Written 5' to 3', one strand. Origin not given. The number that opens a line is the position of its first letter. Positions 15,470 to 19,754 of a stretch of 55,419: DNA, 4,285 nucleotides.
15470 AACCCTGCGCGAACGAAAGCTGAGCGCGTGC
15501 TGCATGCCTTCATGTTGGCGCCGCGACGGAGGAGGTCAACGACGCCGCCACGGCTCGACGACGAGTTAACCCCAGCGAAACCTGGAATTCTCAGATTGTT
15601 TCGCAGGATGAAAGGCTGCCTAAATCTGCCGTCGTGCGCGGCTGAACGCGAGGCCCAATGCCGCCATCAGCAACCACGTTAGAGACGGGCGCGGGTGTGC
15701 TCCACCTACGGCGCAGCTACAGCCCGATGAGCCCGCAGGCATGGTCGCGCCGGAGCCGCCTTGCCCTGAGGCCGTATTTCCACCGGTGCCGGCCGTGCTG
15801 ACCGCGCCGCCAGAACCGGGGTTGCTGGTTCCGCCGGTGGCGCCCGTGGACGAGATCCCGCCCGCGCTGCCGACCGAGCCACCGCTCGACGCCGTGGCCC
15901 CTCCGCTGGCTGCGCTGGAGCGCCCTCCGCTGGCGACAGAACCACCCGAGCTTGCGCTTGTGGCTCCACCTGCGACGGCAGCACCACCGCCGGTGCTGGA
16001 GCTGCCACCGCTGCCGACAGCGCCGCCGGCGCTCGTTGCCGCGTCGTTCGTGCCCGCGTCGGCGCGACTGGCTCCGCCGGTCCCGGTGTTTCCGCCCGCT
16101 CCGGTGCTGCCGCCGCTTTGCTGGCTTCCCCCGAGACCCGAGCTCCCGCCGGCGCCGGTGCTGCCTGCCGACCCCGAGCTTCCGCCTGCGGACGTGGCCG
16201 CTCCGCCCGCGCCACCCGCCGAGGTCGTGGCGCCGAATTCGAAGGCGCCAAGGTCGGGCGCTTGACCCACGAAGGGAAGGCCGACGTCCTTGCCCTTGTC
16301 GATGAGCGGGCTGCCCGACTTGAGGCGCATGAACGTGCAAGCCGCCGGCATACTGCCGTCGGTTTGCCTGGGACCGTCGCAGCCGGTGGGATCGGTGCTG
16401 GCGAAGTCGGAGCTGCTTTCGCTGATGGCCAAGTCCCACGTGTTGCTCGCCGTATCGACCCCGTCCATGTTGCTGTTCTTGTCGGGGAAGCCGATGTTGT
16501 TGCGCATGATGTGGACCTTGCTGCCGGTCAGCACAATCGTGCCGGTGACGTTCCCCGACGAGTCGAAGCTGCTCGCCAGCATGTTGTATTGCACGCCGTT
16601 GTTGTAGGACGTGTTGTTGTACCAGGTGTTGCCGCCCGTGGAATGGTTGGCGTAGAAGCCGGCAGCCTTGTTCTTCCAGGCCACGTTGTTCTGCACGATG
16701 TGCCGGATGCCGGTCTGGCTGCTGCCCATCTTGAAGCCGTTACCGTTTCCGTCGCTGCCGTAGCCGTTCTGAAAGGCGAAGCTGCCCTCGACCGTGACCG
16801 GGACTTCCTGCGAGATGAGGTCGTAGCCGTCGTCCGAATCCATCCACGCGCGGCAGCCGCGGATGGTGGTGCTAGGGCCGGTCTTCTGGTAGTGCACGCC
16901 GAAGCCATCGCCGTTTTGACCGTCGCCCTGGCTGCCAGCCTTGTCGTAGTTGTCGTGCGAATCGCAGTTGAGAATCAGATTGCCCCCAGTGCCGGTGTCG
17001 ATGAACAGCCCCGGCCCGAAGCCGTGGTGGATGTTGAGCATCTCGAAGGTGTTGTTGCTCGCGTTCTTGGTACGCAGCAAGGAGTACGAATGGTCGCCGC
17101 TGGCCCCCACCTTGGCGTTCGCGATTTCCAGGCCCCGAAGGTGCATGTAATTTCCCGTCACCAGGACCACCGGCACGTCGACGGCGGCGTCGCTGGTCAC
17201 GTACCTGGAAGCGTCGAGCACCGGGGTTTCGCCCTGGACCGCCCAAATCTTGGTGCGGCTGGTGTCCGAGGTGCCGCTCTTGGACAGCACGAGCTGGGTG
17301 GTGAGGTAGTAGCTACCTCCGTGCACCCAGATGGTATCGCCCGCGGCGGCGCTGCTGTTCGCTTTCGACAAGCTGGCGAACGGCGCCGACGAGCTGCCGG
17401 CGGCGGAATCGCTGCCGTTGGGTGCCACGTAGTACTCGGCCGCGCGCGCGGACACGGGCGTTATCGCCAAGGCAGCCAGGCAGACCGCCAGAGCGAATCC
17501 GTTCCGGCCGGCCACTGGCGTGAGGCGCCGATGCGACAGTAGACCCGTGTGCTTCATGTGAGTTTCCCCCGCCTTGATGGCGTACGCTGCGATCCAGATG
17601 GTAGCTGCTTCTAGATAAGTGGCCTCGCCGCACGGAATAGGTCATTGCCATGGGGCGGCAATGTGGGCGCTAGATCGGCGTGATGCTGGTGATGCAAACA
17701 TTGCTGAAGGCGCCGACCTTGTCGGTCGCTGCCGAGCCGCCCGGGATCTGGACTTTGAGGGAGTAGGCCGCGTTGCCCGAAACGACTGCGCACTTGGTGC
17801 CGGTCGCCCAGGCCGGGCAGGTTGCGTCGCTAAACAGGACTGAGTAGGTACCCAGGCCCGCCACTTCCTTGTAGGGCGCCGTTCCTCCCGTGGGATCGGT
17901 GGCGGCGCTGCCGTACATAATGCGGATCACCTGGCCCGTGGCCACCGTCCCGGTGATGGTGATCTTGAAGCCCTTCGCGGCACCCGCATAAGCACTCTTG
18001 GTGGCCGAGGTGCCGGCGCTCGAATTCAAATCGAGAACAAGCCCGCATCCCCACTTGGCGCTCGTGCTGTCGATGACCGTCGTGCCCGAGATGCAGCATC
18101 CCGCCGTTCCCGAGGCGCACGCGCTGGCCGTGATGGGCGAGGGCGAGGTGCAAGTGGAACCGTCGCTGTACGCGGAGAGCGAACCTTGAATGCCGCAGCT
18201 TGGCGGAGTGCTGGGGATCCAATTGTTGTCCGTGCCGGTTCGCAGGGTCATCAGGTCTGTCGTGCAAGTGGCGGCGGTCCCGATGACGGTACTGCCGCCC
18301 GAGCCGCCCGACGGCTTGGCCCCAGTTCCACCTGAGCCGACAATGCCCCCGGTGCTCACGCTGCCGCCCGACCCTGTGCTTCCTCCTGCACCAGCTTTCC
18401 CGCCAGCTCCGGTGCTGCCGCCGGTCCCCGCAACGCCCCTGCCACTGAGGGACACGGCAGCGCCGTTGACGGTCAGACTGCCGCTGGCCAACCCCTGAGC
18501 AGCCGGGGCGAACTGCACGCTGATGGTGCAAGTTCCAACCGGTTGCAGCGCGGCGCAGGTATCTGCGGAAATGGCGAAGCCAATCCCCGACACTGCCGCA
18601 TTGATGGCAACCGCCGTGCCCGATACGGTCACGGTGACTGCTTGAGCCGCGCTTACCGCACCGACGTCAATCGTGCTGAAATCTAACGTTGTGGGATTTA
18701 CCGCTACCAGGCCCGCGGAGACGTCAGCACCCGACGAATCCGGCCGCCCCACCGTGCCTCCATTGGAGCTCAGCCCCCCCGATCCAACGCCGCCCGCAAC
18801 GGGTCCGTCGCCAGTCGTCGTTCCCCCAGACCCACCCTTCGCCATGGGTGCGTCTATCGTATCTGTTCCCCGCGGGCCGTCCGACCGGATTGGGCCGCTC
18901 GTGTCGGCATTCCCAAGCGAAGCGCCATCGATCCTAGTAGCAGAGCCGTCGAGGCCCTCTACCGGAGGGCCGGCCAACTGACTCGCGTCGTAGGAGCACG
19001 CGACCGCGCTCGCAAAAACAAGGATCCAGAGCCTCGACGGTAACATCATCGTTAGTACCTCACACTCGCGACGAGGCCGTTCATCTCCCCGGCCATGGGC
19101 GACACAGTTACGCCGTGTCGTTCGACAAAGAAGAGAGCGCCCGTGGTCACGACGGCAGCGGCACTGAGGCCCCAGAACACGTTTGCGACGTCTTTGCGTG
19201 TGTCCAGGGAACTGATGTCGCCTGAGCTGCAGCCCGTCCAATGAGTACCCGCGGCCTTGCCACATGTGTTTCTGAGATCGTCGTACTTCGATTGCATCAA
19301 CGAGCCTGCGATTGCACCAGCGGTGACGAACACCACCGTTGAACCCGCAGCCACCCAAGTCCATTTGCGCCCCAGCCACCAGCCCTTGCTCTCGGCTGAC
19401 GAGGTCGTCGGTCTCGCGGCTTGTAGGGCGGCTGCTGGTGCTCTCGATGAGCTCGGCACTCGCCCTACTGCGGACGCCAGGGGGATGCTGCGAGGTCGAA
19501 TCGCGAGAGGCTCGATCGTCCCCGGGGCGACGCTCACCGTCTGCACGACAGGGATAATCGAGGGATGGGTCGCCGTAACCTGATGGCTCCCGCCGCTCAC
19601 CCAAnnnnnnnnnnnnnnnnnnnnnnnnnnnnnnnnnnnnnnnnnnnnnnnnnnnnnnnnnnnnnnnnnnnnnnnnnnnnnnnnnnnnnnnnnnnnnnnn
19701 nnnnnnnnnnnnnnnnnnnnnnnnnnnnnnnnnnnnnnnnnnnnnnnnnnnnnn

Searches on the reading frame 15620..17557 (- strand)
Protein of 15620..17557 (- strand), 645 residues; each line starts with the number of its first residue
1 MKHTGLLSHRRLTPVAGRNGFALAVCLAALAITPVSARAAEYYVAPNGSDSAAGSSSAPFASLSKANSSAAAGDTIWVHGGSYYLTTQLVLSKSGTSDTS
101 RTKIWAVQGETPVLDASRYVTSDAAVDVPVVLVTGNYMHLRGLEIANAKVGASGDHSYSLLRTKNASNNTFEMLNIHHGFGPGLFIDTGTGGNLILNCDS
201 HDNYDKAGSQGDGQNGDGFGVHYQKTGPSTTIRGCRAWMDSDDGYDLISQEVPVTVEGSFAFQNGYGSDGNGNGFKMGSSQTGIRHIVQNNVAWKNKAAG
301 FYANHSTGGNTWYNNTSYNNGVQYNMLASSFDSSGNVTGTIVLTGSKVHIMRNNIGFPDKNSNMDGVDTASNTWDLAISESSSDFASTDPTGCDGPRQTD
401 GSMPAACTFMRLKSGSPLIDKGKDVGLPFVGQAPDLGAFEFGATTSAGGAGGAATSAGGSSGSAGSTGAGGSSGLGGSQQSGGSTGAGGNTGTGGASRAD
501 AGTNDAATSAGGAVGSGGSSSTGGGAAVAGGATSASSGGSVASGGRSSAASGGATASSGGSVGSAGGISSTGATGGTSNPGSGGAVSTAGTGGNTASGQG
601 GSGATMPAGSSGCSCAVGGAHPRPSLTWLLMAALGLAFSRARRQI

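Call 53: search_protein_families(library=pfam, proteins=[window:15620-17557:-], max_evalue=0.001)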
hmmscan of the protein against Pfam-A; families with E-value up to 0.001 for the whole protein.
window:15620-17557:- (645 aa): 2 families
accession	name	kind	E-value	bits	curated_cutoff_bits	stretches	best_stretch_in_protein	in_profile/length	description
PF22842.2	Pel9A-like_beta_helix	-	4e-36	125.2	25.2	1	39-329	8-334/370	Pel9A-like, right handed beta helix region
PF13229.12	Beta_helix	-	8.9e-09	35.6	25.9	1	158-316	23-157/158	Right handed beta helix region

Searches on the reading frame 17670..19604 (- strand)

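Call 53: search_protein_families(library=pfam, proteins=[window:17670-19604:-], max_evalue=0.001)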
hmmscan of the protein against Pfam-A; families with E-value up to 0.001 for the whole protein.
window:17670-19604:- (644 aa): 1 family
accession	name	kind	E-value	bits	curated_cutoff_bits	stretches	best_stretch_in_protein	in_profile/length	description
PF15780.11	ASH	-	0.00012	22.6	27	1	304-380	11-89/98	Abnormal spindle-like microcephaly-assoc'd, ASPM-SPD-2-Hydin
